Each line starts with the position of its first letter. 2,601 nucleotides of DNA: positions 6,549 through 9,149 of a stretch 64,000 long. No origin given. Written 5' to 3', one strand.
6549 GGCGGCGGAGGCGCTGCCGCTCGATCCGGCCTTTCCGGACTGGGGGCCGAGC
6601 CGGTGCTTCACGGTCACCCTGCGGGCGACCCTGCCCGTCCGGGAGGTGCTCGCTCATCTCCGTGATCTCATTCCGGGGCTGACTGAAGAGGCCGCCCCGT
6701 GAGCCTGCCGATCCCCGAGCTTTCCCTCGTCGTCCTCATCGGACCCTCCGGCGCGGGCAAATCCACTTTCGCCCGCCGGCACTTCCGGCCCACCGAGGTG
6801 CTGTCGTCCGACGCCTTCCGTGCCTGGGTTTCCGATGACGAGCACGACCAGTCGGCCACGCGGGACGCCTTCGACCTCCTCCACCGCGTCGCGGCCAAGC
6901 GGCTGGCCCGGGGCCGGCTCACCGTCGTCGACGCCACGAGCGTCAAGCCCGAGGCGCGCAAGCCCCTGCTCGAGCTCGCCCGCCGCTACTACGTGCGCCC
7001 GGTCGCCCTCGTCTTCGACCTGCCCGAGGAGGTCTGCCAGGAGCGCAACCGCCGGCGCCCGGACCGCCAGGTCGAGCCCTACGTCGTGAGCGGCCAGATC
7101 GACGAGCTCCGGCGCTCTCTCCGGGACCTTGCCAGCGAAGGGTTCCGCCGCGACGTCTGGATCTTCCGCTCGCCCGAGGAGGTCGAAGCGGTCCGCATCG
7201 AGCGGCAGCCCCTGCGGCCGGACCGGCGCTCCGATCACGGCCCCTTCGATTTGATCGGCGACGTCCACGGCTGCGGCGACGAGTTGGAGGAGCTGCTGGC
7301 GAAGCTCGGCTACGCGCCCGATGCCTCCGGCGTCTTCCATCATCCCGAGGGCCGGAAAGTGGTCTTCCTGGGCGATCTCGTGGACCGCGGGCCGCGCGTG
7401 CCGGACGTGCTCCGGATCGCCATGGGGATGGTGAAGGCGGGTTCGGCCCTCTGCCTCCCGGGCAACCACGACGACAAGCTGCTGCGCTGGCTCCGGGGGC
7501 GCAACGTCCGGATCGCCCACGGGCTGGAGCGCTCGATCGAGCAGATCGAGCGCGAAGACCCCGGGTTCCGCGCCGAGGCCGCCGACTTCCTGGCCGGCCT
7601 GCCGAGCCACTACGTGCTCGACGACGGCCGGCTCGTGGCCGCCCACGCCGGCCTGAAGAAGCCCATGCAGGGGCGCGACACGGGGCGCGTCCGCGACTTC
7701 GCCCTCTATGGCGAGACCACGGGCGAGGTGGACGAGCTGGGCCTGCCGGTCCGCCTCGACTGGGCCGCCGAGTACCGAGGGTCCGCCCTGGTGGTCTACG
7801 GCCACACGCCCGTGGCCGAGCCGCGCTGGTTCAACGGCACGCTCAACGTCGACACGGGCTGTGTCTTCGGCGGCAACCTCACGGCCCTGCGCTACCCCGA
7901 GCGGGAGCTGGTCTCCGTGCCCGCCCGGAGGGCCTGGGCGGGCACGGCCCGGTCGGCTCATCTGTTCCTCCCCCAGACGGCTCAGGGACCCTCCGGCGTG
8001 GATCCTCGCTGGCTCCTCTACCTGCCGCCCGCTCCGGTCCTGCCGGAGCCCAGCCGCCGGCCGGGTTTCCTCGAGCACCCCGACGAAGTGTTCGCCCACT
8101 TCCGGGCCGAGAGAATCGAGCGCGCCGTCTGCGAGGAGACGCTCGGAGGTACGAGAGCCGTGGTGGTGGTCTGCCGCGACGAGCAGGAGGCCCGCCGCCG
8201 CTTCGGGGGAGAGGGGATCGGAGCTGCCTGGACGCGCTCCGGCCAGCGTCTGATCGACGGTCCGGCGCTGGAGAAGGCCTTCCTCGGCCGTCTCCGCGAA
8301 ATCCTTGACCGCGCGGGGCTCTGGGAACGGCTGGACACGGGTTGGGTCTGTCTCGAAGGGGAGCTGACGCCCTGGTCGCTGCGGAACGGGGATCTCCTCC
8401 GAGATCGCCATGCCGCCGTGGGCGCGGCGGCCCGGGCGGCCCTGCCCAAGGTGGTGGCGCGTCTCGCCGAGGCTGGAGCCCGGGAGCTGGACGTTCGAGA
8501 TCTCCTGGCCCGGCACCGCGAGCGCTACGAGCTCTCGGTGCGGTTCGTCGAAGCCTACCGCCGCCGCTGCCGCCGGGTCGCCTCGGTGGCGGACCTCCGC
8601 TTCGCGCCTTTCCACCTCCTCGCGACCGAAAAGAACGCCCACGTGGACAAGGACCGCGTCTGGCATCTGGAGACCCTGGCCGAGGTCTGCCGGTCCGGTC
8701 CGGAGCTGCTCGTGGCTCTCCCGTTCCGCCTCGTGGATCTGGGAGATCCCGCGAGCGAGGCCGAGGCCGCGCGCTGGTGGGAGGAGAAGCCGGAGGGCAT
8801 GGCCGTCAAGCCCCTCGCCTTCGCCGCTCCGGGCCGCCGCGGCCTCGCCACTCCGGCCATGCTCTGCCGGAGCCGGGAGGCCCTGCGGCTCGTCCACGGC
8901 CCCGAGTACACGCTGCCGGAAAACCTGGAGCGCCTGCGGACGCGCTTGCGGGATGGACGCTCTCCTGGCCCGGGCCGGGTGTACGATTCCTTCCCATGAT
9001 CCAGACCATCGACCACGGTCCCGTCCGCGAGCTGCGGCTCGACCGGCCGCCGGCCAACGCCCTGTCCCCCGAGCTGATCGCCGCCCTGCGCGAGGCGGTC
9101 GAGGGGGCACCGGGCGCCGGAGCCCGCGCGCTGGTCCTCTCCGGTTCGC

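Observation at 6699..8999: Pnkp with intact healing domains but an apparently dead ligase: end-healing-only RNA repair variant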

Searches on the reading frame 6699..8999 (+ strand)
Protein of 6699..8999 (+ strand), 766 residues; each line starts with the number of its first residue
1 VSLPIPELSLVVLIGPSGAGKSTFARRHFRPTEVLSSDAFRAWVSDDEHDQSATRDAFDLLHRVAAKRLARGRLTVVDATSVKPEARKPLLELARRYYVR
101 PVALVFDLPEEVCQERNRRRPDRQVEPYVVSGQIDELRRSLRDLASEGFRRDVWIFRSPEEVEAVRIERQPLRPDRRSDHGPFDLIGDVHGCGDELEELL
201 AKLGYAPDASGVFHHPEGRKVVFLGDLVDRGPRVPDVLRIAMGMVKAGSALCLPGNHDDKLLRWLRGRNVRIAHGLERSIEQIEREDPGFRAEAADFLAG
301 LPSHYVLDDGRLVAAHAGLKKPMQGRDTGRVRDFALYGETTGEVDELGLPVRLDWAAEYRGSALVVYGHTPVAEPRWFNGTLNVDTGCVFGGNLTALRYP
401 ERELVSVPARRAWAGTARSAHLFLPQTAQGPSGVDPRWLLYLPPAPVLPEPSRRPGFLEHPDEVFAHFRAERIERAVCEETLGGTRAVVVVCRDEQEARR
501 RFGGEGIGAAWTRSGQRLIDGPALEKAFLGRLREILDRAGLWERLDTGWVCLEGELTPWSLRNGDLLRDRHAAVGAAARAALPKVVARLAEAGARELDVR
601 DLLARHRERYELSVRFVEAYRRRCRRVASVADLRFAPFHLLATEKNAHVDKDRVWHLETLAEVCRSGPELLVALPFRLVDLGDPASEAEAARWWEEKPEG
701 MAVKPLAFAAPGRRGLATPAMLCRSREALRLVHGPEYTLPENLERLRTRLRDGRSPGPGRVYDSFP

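Call 4: search_protein_families(library=ncbifam, proteins=[window:6699-8999:+], max_evalue=0.01)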
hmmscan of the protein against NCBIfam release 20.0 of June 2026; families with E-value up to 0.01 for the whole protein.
window:6699-8999:+ (766 aa): 8 families
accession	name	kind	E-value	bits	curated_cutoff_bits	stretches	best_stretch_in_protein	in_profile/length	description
TIGR04075.1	bacter_Pnkp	equivalog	0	1015.5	750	2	1-418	1-422/851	polynucleotide kinase-phosphatase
NF010148.0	PRK13625.1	equivalog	4.3e-74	249.1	340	1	183-410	3-233/245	bis(5'-nucleosyl)-tetraphosphatase PrpE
NF001204.0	PRK00166.1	equivalog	5.7e-18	65.2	176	2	185-320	5-124/276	symmetrical bis(5'-nucleosyl)-tetraphosphatase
TIGR00668.1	apaH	equivalog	1.4e-10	41.1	222.85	1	185-319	5-123/279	bis(5'-nucleosyl)-tetraphosphatase (symmetrical) ApaH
NF008516.0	PRK11439.1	equivalog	1.1e-06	28.8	326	0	361-397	179-215/218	protein-serine/threonine phosphatase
NF005252.0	PRK06762.1-3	equivalog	0.0055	16.5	258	0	6-121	9-126/189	hypothetical protein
TIGR00972.1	3a0107s01c2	equivalog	0.0079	15.6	343.2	0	2-34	21-53/248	phosphate ABC transporter ATP-binding protein PstB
TIGR01663.1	PNK-3'Pase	equivalog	0.0089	14.4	502.8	0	9-118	365-461/520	bifunctional polynucleotide phosphatase/kinase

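Call 5: search_protein_families(library=pfam, proteins=[window:6699-8999:+], max_evalue=0.01)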
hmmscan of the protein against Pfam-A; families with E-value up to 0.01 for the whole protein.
window:6699-8999:+ (766 aa): 5 families
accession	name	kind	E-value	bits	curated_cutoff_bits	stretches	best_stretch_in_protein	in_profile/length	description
PF16542.10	PNKP_ligase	-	8.4e-101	338.4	28.2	1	434-750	11-332/377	PNKP adenylyltransferase domain, ligase domain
PF13671.12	AAA_33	-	1.4e-31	110.2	27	1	10-142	1-141/143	AAA domain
PF00149.33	Metallophos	-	1.1e-11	45.9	21.5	1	182-372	2-190/191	Calcineurin-like phosphoesterase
PF13191.12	AAA_16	-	0.0012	19.8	32.6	1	8-107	24-139/167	AAA ATPase domain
PF08433.16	KTI12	-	0.0022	18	22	1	9-123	2-122/271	Chromatin associated protein KTI12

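Call 6: search_solved_structures(query=window:6699-8996:+, show_alignments=2)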
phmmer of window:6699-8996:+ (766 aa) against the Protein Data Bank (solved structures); distinct sequences matched with E-value up to 0.001: 16.
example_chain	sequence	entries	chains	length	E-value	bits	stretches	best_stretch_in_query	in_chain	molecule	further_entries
4j6o_A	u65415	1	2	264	8e-102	344.8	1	175-417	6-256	Metallophosphoesterase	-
3ty9_A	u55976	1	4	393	2.8e-83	283.5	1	434-750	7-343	Polynucleotide 2',3'-cyclic phosphate phosphodiesterase / polynucleotide 5'-hydroxyl-kinas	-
3ty8_A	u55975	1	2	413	2.9e-83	283.4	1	433-750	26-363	Polynucleotide 2',3'-cyclic phosphate phosphodiesterase / polynucleotide 5'-hydroxyl-kinas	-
4drf_A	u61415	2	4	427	3.1e-83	283.3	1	433-750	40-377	Metallophosphoesterase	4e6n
3ty5_A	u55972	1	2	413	2.7e-82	280.2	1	433-750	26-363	Polynucleotide 2',3'-cyclic phosphate phosphodiesterase / polynucleotide 5'-hydroxyl-kinas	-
4gp6_A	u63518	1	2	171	5e-62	213.2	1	1-171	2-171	Metallophosphoesterase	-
4gp7_A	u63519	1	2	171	2.5e-61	210.9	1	1-171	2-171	Metallophosphoesterase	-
4jst_A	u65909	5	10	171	2.5e-61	210.9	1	1-171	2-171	Metallophosphoesterase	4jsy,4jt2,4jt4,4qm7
4mde_A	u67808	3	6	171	4.7e-61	210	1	1-171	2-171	Metallophosphoesterase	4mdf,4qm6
2qjc_A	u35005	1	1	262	1.8e-13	52.6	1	183-417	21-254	Diadenosine tetraphosphatase, putative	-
9ojd_A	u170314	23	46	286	7.2e-11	44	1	185-321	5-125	Bis(5'-nucleosyl)-tetraphosphatase [symmetrical] | Bis(5'-nucleosyl)-tetraphosphatase, symmetrical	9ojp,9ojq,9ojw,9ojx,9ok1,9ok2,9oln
2dfj_A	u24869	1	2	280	9.8e-11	43.6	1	185-321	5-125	diadenosinetetraphosphatase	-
9olz_A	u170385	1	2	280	1.4e-10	43.1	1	185-321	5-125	Bis(5'-nucleosyl)-tetraphosphatase [symmetrical]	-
9oly_A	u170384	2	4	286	8.2e-10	40.5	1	185-321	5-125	Bis(5'-nucleosyl)-tetraphosphatase [symmetrical]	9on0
9t9n_A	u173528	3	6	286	3.9e-07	31.7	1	184-332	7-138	Bis(5'-nucleosyl)-tetraphosphatase, symmetrical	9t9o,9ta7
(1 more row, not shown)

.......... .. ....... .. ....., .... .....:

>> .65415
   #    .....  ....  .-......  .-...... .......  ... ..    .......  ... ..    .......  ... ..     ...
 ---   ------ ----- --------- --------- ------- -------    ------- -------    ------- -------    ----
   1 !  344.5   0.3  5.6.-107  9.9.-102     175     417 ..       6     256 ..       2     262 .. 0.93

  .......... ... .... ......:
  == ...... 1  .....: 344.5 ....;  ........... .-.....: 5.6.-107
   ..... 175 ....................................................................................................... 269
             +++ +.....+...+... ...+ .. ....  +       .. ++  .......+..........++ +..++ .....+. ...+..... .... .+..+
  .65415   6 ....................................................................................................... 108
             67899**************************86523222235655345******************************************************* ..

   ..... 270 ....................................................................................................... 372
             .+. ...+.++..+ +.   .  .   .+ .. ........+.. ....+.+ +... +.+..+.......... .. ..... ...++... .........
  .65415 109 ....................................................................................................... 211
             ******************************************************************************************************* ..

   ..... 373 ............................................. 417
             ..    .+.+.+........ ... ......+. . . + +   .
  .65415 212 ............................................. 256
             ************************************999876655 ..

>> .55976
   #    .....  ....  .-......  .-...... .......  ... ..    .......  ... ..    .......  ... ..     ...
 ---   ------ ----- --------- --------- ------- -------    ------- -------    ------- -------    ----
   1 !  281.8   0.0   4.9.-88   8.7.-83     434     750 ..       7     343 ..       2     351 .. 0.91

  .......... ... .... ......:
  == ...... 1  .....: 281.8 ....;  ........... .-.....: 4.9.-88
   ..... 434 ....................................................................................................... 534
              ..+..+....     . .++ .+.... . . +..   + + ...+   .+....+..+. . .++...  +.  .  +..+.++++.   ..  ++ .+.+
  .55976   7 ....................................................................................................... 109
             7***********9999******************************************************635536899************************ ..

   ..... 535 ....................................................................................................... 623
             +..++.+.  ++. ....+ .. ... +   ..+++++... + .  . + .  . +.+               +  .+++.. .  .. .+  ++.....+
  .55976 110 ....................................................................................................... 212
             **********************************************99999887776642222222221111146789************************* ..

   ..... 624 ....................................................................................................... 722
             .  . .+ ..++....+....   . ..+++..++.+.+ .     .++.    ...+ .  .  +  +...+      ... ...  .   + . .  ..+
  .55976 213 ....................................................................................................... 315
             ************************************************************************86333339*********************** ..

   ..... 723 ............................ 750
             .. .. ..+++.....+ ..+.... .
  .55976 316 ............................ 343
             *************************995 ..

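Call 7: find_homologous_proteins(query=window:6699-8996:+, region=420-766, max_evalue=1e-10)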
Query window:6699-8996:+, residues 420-766 (347 aa): 1574 proteins with E <= 1e-10 among 8000 candidates; the best 120 are listed.
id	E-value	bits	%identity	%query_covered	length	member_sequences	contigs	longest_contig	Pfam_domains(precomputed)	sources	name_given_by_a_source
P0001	1.5e-228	776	100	100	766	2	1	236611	PF00149.34,PF13671.13,PF16542.11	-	-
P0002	3.0e-197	673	90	98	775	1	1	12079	PF00149.34,PF13671.13,PF16542.11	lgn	-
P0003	5.5e-161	553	75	98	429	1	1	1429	PF16542.11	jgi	jgi:protein phosphatase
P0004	1.7e-157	542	78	94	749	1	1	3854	PF00149.34,PF13671.13,PF16542.11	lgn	-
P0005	7.0e-152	524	75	98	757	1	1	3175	PF00149.34,PF13671.13,PF16542.11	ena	-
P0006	4.4e-149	514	76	84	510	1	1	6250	PF13671.13,PF16542.11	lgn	-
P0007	2.0e-137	476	72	91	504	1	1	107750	PF13671.13,PF16542.11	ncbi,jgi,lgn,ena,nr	ncbi:MAG TPA: AAA family ATPase [Thermoanaerobaculia bacterium]|nr:AAA family ATPase [Thermoanaeroba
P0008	5.0e-131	455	66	91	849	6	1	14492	PF00149.34,PF13671.13,PF16542.11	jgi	jgi:protein phosphatase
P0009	1.9e-128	446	65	91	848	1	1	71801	PF00149.34,PF13671.13,PF16542.11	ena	-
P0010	1.9e-128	446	65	91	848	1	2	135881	PF00149.34,PF13671.13,PF16542.11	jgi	-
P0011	3.1e-128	446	65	91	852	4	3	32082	PF00149.34,PF13671.13,PF16542.11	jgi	jgi:protein phosphatase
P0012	4.2e-128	445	65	91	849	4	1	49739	PF00149.34,PF13671.13,PF16542.11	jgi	jgi:protein phosphatase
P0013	9.0e-128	444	65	91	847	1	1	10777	PF00149.34,PF13671.13,PF16542.11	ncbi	ncbi:MAG: polynucleotide kinase-phosphatase [Thermoanaerobaculia bacterium]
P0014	9.8e-128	444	65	91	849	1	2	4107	PF00149.34,PF13671.13,PF16542.11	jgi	jgi:protein phosphatase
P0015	1.3e-127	444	65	91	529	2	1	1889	PF16542.11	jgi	jgi:polynucleotide kinase-phosphatase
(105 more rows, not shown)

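Call 8: find_related_loci(query=window:6699-8996:+, collection=genome_contigs, flank=6000)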
Query window:6699-8996:+ (766 aa) in genome_contigs; peptide patterns used: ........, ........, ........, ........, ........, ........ (x = any residue, [..] = any of these).
76 stretches matched a pattern; 23 encode a relative of the query (tblastn E <= 1e-3); 22 distinct loci.
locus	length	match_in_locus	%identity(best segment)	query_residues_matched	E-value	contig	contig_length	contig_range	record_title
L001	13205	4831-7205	90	3-758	0e+0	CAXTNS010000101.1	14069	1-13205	MAG TPA_asm: uncultured Thermoanaerobaculia bacterium isolate public_SRR14722161_metawrap_bin.3 genome assembly, contig:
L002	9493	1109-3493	65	1-749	0e+0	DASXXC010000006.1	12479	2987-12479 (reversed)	MAG TPA_asm: Thermoanaerobaculia bacterium isolate SMAG_U4788 k141_199530, whole genome shotgun sequence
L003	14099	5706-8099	66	1-749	0e+0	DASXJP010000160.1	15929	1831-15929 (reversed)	MAG TPA_asm: Thermoanaerobaculia bacterium isolate SMAG_U5251 k141_1025755, whole genome shotgun sequence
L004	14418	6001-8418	65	1-749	0e+0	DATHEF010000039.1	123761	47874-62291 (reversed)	MAG TPA_asm: Thermoanaerobaculia bacterium isolate SMAG_U12414 k141_198066, whole genome shotgun sequence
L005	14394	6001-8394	54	1-749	0e+0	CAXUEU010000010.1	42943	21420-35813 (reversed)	MAG TPA_asm: uncultured Acidobacteriaceae bacterium isolate public_SRR14722251_metawrap_bin.1 genome assembly, contig: p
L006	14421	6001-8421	51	1-749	0e+0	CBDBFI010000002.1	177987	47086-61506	MAG: Dehalococcoidia bacterium isolate 46172bb6-85ce-4bfa-83e6-a227f3f22208 genome assembly, contig: contig_2, whole gen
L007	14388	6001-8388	47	3-749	0e+0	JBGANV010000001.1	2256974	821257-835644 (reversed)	MAG: Planctomycetota bacterium isolate MAG_MBR_H10.41 MBRH10-41_opera_contig_1, whole genome shotgun sequence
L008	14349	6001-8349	50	1-750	0e+0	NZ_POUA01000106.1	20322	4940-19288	Spongiactinospora gelatinilytica strain 7K107 NODE_106_length_20322_cov_26.9293, whole genome shotgun sequence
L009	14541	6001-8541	53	1-755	0e+0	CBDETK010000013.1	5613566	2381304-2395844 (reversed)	MAG: Candidatus Latescibacterota bacterium isolate f082a9f0-9724-465d-94e5-cd8c9e52f731 genome assembly, contig: contig_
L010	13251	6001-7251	73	1-418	0e+0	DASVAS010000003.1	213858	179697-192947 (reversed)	MAG TPA_asm: Thermoanaerobaculia bacterium isolate SMAG_U1959 k141_4403, whole genome shotgun sequence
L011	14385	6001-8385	51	2-749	0e+0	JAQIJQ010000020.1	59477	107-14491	MAG: Patulibacter minatonensis isolate bin25 tig00001186, whole genome shotgun sequence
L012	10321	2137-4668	48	1-749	0e+0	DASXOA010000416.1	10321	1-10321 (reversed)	MAG TPA_asm: Rugosimonospora sp. isolate SMAG_U5368 k141_3640661, whole genome shotgun sequence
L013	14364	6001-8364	46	2-749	0e+0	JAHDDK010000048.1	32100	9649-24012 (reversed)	MAG: Acidimicrobiales bacterium isolate MAG-156 RZ_3877, whole genome shotgun sequence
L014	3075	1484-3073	54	6-486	0e+0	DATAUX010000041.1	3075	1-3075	MAG TPA_asm: Solirubrobacteraceae bacterium isolate SMAG_U5583 k141_2258013, whole genome shotgun sequence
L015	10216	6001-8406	48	1-749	0e+0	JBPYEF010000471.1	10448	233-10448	MAG: Hyphomicrobiaceae bacterium isolate Bin.017.fastaField_forest_FP4 k127_8820514, whole genome shotgun sequence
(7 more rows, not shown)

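Call 18: find_encoding_contigs(protein=P0002, flank=4000, max_places=2)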
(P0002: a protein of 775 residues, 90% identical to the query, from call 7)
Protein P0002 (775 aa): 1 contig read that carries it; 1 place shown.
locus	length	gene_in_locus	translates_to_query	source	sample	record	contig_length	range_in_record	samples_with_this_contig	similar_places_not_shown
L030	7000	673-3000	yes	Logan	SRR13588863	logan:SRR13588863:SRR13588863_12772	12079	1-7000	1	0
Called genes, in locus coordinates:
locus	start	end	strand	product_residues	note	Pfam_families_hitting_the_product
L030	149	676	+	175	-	PF12623:Hen1_L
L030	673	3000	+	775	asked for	PF13671:AAA_33, PF00149:Metallophos, PF16542:PNKP_ligase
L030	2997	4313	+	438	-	PF00023:Ank (faint), PF12796:Ank_2, PF13637:Ank_4 (weak)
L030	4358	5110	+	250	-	PF00378:ECH_1, PF16113:ECH_2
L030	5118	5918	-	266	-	PF02661:Fic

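Call 19: find_encoding_contigs(protein=P0004, flank=4000, max_places=2)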
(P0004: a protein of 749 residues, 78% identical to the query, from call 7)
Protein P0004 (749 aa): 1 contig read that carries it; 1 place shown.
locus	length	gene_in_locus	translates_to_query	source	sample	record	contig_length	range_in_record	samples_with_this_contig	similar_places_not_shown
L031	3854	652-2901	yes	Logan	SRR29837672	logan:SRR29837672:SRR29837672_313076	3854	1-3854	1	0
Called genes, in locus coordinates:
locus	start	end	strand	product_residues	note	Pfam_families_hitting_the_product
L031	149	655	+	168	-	PF12623:Hen1_L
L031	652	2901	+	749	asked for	PF13671:AAA_33, PF00149:Metallophos, PF16542:PNKP_ligase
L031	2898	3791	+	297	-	-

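Call 20: find_encoding_contigs(protein=P0005, flank=4000, max_places=2)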
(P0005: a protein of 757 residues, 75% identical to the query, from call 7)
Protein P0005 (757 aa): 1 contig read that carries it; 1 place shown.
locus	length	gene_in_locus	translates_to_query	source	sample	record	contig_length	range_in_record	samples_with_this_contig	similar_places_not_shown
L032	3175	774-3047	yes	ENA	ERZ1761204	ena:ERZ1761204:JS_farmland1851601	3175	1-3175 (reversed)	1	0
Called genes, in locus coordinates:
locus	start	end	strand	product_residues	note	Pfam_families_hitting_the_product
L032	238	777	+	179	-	PF12623:Hen1_L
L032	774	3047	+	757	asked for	PF13671:AAA_33, PF00149:Metallophos, PF16542:PNKP_ligase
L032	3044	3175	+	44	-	?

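Call 21: find_encoding_contigs(protein=P0006, flank=4000, max_places=2)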
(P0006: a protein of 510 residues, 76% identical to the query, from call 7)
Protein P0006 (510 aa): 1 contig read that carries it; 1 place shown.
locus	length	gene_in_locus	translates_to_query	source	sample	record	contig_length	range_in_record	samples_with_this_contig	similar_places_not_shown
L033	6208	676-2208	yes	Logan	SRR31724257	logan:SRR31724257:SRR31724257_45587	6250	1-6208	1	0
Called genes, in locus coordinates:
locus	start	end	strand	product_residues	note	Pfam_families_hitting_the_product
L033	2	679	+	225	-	?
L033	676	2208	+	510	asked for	PF13671:AAA_33, PF16542:PNKP_ligase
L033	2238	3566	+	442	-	PF13857:Ank_5 (faint), PF12796:Ank_2, PF13606:Ank_3 (faint), PF13637:Ank_4 (faint), PF00023:Ank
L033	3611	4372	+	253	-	PF00378:ECH_1, PF16113:ECH_2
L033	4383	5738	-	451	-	PF02661:Fic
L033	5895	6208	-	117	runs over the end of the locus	?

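Call 22: find_encoding_contigs(protein=P0003, flank=4000, max_places=2)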
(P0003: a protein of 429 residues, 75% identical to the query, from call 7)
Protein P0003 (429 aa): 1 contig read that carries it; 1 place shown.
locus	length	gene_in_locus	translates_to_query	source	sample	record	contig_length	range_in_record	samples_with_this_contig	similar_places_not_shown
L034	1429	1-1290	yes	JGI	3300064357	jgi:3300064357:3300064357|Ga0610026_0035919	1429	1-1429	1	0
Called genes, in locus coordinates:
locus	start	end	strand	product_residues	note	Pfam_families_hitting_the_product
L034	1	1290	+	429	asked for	PF16542:PNKP_ligase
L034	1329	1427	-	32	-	?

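Call 69: search_protein_families(library=pfam, proteins=[L030:2997-4310:+], max_evalue=0.001)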
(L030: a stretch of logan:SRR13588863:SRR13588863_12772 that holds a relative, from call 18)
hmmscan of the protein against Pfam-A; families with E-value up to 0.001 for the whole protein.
L030:2997-4310:+ (438 aa): 5 families
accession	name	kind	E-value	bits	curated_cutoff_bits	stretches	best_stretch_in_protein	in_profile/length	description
PF12796.13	Ank_2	-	1.1e-13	52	27.3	1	353-433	10-84/90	Ankyrin repeats (3 copies)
PF13637.12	Ank_4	-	1.9e-11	44.3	22.7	1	354-393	11-50/50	Ankyrin repeats (many copies)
PF00023.36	Ank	-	1.2e-10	41.4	21.1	1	373-403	2-32/33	Ankyrin repeat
PF13857.12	Ank_5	-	4.8e-05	24.1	27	0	360-410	2-54/56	Ankyrin repeats (many copies)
PF13606.12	Ank_3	-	0.00028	21.5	22.3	0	373-400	2-29/30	Ankyrin repeat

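Call 78: search_protein_families(library=padloc, proteins=[window:6699-8996:+, L030:2997-4310:+], max_evalue=0.01)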
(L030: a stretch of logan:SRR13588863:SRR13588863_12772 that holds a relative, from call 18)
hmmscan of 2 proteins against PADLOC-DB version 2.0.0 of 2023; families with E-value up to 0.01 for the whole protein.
window:6699-8996:+ (766 aa): 1 family
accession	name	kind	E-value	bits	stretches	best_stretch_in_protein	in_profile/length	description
PDLC04135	mad3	-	0.0007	17.2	1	2-26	17-40/374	mads_3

L030:2997-4310:+ (438 aa): 2 families
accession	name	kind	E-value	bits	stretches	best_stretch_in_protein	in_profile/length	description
PDLC04783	PDC-M72A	-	2.4e-16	58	1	307-435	227-355/392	-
PDLC02908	Ankyrin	-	1.2e-05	21.7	1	317-399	743-828/880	-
